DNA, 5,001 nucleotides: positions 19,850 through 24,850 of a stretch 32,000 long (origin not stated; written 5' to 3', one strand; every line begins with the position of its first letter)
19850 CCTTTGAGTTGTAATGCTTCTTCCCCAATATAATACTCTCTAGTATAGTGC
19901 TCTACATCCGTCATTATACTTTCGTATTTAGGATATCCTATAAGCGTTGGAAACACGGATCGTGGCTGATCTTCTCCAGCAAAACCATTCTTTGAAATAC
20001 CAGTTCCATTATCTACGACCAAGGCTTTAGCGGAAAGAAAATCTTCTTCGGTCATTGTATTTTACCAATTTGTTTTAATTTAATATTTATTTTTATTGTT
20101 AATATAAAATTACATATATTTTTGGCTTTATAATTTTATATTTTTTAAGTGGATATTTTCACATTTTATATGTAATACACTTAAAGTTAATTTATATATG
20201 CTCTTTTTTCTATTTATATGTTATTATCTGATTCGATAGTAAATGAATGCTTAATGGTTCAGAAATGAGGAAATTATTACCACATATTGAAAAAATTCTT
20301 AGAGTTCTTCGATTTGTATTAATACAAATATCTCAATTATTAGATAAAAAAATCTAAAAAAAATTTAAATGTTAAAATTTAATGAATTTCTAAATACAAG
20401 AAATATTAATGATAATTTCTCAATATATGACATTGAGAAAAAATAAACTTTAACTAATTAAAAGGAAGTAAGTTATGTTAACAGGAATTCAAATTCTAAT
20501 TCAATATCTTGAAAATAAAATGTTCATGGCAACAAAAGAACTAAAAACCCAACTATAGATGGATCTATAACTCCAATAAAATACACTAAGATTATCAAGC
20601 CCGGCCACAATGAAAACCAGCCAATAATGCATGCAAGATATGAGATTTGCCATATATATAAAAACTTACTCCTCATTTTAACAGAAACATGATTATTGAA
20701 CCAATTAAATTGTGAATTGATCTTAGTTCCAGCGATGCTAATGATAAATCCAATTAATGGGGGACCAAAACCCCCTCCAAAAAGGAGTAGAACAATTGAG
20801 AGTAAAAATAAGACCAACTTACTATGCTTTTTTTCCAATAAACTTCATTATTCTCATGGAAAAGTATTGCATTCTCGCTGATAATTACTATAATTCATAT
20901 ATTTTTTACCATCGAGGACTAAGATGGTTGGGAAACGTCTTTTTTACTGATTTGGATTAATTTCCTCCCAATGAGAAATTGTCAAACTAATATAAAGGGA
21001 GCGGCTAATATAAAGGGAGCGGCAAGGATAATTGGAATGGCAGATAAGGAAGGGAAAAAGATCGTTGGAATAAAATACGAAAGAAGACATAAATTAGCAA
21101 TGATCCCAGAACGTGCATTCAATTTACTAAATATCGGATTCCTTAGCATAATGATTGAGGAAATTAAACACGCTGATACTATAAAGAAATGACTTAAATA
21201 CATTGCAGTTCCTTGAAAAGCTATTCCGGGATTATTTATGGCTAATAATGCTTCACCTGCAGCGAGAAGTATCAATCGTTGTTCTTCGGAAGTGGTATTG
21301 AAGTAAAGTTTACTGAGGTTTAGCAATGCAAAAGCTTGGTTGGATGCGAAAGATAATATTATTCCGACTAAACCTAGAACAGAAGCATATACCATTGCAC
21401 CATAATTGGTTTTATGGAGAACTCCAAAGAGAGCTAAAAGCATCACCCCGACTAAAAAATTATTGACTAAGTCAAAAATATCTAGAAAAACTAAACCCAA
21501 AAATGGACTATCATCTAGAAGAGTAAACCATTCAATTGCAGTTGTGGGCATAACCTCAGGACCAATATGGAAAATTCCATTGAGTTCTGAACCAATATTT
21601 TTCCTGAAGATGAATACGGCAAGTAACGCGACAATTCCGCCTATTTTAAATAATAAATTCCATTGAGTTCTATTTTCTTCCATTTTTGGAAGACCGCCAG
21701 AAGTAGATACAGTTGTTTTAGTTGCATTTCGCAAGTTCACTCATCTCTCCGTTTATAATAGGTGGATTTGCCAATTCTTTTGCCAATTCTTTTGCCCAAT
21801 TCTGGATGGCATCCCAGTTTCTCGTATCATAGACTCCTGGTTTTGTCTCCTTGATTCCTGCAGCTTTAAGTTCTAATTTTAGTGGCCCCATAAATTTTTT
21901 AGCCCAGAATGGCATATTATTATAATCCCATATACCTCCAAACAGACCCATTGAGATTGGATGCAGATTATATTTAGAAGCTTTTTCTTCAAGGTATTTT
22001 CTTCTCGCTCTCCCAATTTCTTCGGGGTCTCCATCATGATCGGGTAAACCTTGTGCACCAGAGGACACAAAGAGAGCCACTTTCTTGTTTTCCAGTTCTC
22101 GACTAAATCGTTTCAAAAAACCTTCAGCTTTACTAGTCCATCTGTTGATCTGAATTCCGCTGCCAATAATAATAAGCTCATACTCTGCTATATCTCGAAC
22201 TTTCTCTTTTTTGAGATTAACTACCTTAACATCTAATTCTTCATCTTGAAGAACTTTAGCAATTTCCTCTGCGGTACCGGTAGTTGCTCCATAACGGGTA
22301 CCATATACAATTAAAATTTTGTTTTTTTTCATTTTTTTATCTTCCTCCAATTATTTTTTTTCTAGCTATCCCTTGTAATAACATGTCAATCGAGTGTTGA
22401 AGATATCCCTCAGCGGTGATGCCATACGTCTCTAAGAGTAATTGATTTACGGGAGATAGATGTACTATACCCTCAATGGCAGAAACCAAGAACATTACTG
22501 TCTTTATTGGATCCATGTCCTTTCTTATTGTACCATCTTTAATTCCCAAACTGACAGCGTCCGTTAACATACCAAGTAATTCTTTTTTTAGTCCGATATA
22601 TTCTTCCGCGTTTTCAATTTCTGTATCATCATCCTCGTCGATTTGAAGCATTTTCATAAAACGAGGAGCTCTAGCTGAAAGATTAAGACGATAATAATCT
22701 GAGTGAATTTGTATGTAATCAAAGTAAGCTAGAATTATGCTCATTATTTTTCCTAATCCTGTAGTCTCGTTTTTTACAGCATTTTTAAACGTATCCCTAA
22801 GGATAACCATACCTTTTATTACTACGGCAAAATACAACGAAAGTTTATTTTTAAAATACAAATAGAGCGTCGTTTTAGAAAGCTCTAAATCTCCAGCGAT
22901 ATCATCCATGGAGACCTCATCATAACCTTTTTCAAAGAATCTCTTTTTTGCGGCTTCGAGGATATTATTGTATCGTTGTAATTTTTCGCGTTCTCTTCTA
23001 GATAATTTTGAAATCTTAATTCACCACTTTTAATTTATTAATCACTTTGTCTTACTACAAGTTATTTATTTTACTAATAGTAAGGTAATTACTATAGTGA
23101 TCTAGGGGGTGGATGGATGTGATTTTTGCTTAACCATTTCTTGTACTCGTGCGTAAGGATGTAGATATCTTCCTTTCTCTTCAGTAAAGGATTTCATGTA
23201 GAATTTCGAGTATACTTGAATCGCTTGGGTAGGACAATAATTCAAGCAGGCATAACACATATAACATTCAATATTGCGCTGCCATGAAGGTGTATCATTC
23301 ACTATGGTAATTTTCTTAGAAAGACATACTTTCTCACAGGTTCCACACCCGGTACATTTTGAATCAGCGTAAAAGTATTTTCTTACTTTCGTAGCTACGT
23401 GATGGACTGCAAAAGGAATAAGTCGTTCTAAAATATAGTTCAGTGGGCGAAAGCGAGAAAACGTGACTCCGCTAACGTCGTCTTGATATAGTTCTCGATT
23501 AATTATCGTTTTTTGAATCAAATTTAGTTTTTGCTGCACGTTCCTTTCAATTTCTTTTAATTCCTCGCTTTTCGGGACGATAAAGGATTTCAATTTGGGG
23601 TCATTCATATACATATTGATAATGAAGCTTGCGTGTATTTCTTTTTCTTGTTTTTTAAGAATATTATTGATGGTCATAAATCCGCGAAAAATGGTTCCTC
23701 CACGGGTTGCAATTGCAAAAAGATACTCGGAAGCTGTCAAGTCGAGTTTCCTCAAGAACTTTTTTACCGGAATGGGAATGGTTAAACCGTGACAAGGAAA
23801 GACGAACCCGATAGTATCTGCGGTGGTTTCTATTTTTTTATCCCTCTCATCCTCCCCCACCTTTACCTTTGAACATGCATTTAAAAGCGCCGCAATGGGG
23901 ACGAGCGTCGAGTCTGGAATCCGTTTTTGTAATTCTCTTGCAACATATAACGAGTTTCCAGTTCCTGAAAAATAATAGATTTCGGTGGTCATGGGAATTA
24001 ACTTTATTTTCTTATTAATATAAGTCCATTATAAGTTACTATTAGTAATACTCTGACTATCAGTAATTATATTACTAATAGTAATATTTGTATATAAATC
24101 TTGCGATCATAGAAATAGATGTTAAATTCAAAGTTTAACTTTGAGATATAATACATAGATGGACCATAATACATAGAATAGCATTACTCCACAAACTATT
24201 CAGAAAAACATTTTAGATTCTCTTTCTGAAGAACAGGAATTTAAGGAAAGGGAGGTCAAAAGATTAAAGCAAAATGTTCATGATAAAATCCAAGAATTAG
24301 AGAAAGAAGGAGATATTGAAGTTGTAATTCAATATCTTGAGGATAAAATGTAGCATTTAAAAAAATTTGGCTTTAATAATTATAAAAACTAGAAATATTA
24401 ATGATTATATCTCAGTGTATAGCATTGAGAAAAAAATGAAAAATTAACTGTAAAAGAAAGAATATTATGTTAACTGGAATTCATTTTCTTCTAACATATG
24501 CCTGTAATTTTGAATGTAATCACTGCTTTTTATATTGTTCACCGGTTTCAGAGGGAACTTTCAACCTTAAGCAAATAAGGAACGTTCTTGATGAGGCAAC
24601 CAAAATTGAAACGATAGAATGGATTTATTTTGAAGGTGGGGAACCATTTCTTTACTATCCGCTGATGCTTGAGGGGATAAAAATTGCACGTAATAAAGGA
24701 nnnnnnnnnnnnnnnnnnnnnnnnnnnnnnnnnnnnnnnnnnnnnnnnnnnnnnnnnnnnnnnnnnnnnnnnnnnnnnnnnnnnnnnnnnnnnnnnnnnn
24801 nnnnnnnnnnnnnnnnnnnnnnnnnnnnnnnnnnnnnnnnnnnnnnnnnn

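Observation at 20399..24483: Accessory cassette bracketed by permuted direct repeats, with no integrase or transposase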

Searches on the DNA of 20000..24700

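Call 47: search_rna_families(source=window, start=20000, end=24700, threshold=evalue, max_evalue=1)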
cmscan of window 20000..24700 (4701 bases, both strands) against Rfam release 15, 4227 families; matches with E-value up to 1: 0.
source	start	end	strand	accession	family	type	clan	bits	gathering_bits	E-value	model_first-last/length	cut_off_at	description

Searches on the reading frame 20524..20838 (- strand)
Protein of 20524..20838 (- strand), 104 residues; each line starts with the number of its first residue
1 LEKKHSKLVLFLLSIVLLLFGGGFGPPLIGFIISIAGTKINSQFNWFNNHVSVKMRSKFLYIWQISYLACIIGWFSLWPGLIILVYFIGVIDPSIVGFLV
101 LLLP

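Call 12: search_protein_families(library=pfam, proteins=[window:20524-20838:-], max_evalue=0.01)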
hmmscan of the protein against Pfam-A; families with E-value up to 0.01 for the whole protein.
window:20524-20838:- (104 aa): 0 families

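Call 46: search_protein_families(library=ncbifam, proteins=[window:20524-20838:-], max_evalue=0.001)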
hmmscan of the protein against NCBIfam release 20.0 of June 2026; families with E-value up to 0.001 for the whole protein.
window:20524-20838:- (104 aa): 0 families

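Call 62: find_homologous_proteins(query=window:20524-20838:-, max_evalue=0.0001)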
Query window:20524-20838:- (104 aa): 7 proteins with E <= 0.0001 among 23 candidates. Only proteins of 57 to 182 residues were searched: fused or split forms outside these lengths cannot appear, so this answer is no evidence that the protein stands alone or is whole; lengths 'longer' or 'shorter' looks for them.
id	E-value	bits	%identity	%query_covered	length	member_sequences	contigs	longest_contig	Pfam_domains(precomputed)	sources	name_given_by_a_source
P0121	2.7e-59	216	99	100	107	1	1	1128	-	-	-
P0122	2.4e-45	171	82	98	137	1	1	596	-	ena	-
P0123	6.7e-22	96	91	51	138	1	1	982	-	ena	-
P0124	4.6e-19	87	91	45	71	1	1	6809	-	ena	-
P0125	5.4e-17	80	44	70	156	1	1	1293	-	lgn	-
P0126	1.5e-13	69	78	43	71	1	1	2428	-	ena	-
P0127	3.8e-13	68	33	73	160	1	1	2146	-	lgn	-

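Call 63: find_encoding_contigs(protein=P0124, flank=7000, max_places=3)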
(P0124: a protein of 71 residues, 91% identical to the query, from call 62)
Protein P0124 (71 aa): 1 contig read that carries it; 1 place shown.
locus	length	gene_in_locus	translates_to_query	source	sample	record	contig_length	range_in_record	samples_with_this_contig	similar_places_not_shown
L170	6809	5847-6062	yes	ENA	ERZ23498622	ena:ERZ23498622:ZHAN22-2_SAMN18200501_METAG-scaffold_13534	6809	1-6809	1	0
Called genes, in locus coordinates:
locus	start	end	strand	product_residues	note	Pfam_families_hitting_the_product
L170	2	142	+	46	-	?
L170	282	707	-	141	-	-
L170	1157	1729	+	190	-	-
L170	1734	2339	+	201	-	PF12641:Flavodoxin_3 (faint), PF12724:Flavodoxin_5, PF00258:Flavodoxin_1 (weak)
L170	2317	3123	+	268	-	-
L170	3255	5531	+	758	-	PF08448:PAS_4, PF00989:PAS, PF08448:PAS_4, PF13426:PAS_9, PF08447:PAS_3, PF00989:PAS, PF13426:PAS_9, PF00989:PAS, +7 more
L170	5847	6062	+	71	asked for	-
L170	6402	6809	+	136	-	?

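Call 64: find_encoding_contigs(protein=P0126, flank=3000, max_places=3)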
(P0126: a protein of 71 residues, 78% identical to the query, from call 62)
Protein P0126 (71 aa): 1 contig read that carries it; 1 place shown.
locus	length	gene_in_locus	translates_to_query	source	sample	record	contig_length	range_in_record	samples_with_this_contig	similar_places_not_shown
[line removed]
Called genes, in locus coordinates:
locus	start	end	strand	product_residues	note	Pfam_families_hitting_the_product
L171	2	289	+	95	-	?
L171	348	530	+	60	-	-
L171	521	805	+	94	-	PF05016:ParE_toxin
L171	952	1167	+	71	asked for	-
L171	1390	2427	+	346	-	?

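Call 67: search_protein_families(library=pfam, proteins=[L170:6402-6809:+, L170:282-707:-, L170:2-142:+, L170:2317-3123:+, L171:1390-2427:+, P0123], max_evalue=0.01)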
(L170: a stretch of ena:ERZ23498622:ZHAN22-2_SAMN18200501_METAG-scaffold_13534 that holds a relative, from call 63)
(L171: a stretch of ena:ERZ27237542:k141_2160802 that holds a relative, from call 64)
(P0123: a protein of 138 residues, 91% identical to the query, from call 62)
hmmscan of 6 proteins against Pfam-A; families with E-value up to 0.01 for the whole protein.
L170:6402-6809:+ (136 aa): 1 family
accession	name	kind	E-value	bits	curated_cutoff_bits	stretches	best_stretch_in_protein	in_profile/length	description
PF02730.20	AFOR_N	-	6e-33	114.7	29.8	1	20-136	2-115/199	Aldehyde ferredoxin oxidoreductase, N-terminal domain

L170:282-707:- (141 aa): 0 families

L170:2-142:+ (46 aa): 0 families

L170:2317-3123:+ (268 aa): 1 family
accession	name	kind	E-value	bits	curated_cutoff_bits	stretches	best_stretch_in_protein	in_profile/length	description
PF14329.11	DUF4386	-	0.0045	17.3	27.6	1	88-253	49-205/210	Domain of unknown function (DUF4386)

L171:1390-2427:+ (346 aa): 2 families
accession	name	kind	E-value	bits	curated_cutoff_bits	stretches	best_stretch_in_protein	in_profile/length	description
PF02730.20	AFOR_N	-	4.8e-49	167.2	29.8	1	25-242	2-197/199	Aldehyde ferredoxin oxidoreductase, N-terminal domain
PF01314.23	AFOR_C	-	1.8e-07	31.1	27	1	267-346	6-79/385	Aldehyde ferredoxin oxidoreductase, domains 2 & 3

P0123 (138 aa): 0 families

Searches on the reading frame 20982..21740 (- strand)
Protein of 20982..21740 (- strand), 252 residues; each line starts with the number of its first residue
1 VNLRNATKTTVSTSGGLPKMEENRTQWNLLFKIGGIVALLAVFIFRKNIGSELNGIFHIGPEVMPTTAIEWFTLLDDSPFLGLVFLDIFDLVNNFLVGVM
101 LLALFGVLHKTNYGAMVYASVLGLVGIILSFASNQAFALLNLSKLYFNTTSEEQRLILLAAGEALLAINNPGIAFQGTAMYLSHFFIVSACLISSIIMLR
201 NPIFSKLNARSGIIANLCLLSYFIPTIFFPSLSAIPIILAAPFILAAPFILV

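Call 12: search_protein_families(library=pfam, proteins=[window:20982-21740:-], max_evalue=0.01)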
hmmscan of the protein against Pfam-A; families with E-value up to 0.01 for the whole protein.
window:20982-21740:- (252 aa): 1 family
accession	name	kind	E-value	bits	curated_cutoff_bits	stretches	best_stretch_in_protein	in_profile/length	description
PF14329.11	DUF4386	-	0.007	16.7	27.6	1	88-246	49-198/210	Domain of unknown function (DUF4386)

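Call 46: search_protein_families(library=ncbifam, proteins=[window:20982-21740:-], max_evalue=0.001)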
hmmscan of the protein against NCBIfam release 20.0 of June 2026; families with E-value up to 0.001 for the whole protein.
window:20982-21740:- (252 aa): 0 families

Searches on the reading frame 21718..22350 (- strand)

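Call 12: search_protein_families(library=pfam, proteins=[window:21718-22350:-], max_evalue=0.01)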
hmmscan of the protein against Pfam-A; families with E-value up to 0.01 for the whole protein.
window:21718-22350:- (210 aa): 3 families
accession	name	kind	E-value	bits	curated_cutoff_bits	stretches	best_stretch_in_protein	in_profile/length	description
PF12724.12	Flavodoxin_5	-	2.3e-19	70.6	27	1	13-155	1-132/145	Flavodoxin domain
PF00258.30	Flavodoxin_1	-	1.3e-08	35.5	25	1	14-95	1-93/143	Flavodoxin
PF12641.12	Flavodoxin_3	-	2.9e-07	30.9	27.5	1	13-103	1-83/160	Flavodoxin domain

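Call 46: search_protein_families(library=ncbifam, proteins=[window:21718-22350:-], max_evalue=0.001)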
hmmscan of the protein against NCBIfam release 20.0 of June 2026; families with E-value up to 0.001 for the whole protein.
window:21718-22350:- (210 aa): 15 families
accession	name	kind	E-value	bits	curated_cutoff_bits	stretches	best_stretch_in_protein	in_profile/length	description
NF008316.0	PRK11104.1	equivalog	6.1e-15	55.5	142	1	11-191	2-173/177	menaquinone-dependent protoporphyrinogen IX dehydrogenase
NF006739.0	PRK09267.1-5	subfamily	1.1e-09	38.3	175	1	10-95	2-87/168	flavodoxin FldA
TIGR01752.1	flav_long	equivalog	1e-08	34.9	146.75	1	11-96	1-86/167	flavodoxin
NF006736.0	PRK09267.1-2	equivalog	1.5e-08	34.6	202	1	11-104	3-93/161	flavodoxin FldA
TIGR01753.1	flav_short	equivalog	1.6e-08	35.2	123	1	12-99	1-91/140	flavodoxin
NF004049.0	PRK05568.1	equivalog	2.6e-07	31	206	1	10-98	2-92/142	flavodoxin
NF005216.0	PRK06703.1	subfamily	3.9e-07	30.2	127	1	10-96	2-90/151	flavodoxin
NF045594.1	flavodox_BilS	equivalog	7.7e-06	25.9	155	1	13-100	2-80/160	flavodoxin family protein BilS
NF004050.0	PRK05569.1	subfamily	1.5e-05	25.4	136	1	10-98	2-93/141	flavodoxin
NF005501.0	PRK07116.1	subfamily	3.8e-05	23.2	198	0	49-102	70-121/161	flavodoxin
NF008887.0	PRK11921.1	equivalog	7.3e-05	21.8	635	1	5-100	245-347/396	anaerobic nitric oxide reductase flavorubredoxin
NF009023.0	PRK12359.1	equivalog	0.00014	21.9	215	1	11-94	2-85/172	flavodoxin FldB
NF006738.0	PRK09267.1-4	equivalog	0.00032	20.3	172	1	12-94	3-89/171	flavodoxin FldA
TIGR01931.1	cysJ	equivalog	0.00042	19.1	668.15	1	4-62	53-111/597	assimilatory sulfite reductase (NADPH) flavoprotein subunit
NF005989.0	PRK08105.1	equivalog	0.00061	19.8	160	0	11-58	3-48/149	flavodoxin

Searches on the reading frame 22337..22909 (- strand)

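Call 12: search_protein_families(library=pfam, proteins=[window:22337-22909:-], max_evalue=0.01)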
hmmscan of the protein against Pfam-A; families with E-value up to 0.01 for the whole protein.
window:22337-22909:- (190 aa): 3 families
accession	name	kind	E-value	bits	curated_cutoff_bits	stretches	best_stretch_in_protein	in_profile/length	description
PF00440.29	TetR_N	-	0.00036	20.7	24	1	1-29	19-47/47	Bacterial regulatory proteins, tetR family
PF17938.6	TetR_C_29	-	0.00056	20.5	26.2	1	79-144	17-83/119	Tetracyclin repressor-like, C-terminal domain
PF16925.10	TetR_C_13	-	0.0014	19.4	27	1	110-153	51-94/109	Tetracyclin repressor-like, C-terminal domain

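Call 46: search_protein_families(library=ncbifam, proteins=[window:22337-22909:-], max_evalue=0.001)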
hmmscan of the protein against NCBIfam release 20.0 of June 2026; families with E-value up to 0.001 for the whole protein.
window:22337-22909:- (190 aa): 6 families
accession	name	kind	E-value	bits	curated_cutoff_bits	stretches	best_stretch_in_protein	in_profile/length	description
NF053731.1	TransRegFasRMycb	equivalog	1.6e-09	37.9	330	1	1-78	34-111/199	HTH-type transcriptional activator FasR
NF053878.1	FATransRegFadRBac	equivalog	2.5e-05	24.1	200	1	4-134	29-146/190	fatty acid metabolism transcriptional regulator FadR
NF051852.1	efflux_TF_MtrR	exception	6.8e-05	22.8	280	1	3-152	35-177/205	multidrug efflux system transcriptional repressor MtrR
TIGR03384.1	betaine_BetI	equivalog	0.0002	21.1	201.3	1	1-74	31-104/189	choline-binding transcriptional repressor BetI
NF000040.3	Tn10_TetC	equivalog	0.00021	21.5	425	1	1-67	36-101/197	tetracyline resistance-associated transcriptional repressor TetC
NF041196.1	ScbR_bind_reg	equivalog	0.00086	19.5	150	0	2-155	30-168/191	ScbR family autoregulator-binding transcription factor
